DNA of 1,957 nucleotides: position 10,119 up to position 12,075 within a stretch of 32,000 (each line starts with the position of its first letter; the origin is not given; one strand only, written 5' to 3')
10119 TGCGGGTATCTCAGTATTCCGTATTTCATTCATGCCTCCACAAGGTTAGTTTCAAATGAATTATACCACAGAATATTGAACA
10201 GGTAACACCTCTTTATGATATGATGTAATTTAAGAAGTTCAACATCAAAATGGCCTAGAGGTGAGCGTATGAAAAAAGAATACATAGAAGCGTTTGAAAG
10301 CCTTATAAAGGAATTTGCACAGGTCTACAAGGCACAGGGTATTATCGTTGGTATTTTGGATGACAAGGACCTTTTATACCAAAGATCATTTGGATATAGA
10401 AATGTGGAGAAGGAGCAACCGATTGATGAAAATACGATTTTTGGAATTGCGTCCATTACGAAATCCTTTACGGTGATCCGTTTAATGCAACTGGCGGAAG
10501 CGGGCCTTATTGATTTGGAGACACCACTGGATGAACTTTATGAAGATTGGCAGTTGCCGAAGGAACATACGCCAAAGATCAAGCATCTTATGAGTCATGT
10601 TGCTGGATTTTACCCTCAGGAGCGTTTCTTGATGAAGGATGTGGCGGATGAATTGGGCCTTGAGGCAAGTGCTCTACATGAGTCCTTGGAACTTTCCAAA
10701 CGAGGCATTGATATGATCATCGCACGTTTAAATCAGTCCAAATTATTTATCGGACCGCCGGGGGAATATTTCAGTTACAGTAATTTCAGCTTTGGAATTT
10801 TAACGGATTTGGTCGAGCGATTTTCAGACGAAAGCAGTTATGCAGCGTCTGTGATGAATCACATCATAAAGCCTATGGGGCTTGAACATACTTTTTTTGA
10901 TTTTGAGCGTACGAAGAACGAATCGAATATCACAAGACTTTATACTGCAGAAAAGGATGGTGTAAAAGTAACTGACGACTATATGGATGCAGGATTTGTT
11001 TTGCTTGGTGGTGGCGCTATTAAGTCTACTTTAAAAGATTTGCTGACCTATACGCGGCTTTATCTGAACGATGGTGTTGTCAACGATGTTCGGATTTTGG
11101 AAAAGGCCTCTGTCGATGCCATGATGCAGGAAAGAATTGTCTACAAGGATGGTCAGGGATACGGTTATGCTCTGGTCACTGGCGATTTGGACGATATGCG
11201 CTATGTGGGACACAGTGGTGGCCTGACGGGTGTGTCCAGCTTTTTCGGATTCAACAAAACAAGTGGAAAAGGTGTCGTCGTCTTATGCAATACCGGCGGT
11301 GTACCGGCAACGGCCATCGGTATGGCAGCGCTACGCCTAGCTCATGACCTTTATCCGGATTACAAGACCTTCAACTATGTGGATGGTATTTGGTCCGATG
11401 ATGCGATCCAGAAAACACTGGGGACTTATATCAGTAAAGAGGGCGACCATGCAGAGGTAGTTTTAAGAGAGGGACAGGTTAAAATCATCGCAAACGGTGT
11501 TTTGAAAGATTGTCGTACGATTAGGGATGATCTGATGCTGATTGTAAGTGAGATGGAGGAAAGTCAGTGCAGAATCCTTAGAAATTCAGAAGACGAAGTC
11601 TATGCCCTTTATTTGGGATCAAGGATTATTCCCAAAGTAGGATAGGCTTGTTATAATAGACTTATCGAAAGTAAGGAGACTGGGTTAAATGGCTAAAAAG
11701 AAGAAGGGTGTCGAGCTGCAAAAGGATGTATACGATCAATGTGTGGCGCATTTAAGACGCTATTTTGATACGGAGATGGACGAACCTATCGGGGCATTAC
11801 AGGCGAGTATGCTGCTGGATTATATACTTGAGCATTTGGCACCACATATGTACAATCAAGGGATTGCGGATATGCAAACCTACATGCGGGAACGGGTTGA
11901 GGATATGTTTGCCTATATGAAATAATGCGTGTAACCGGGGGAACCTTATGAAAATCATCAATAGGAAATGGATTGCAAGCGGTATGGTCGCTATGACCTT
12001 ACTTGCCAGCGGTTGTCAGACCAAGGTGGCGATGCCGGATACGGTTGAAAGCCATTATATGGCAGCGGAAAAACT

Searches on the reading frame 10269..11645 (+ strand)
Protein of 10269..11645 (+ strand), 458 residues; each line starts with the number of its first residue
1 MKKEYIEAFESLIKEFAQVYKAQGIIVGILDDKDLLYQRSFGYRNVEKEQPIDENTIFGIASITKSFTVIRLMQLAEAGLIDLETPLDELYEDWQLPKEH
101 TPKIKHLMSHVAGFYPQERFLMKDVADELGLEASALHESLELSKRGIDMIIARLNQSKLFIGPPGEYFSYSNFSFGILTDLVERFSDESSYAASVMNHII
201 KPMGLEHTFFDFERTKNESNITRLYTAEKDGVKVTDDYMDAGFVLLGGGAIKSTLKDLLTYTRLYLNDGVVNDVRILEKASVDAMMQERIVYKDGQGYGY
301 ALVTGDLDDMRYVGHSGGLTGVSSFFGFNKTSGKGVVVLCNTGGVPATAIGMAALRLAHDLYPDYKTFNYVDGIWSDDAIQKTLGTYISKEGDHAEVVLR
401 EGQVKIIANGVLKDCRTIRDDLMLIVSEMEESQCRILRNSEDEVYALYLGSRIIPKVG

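Call 7: search_protein_families(library=pfam, proteins=[window:10269-11645:+])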
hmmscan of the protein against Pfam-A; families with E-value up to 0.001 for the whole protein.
window:10269-11645:+ (458 aa): 1 family
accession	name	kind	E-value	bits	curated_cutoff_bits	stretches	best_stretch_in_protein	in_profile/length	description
PF00144.29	Beta-lactamase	-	3.6e-52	178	27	1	9-355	1-323/329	Beta-lactamase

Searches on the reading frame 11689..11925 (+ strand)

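Call 7: search_protein_families(library=pfam, proteins=[window:11689-11925:+])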
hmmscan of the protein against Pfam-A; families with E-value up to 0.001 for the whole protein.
window:11689-11925:+ (78 aa): 1 family
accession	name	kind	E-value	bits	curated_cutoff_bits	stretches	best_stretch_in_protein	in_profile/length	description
PF09932.14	DUF2164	-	7.9e-24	84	27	1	8-73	1-66/74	Uncharacterized conserved protein (DUF2164)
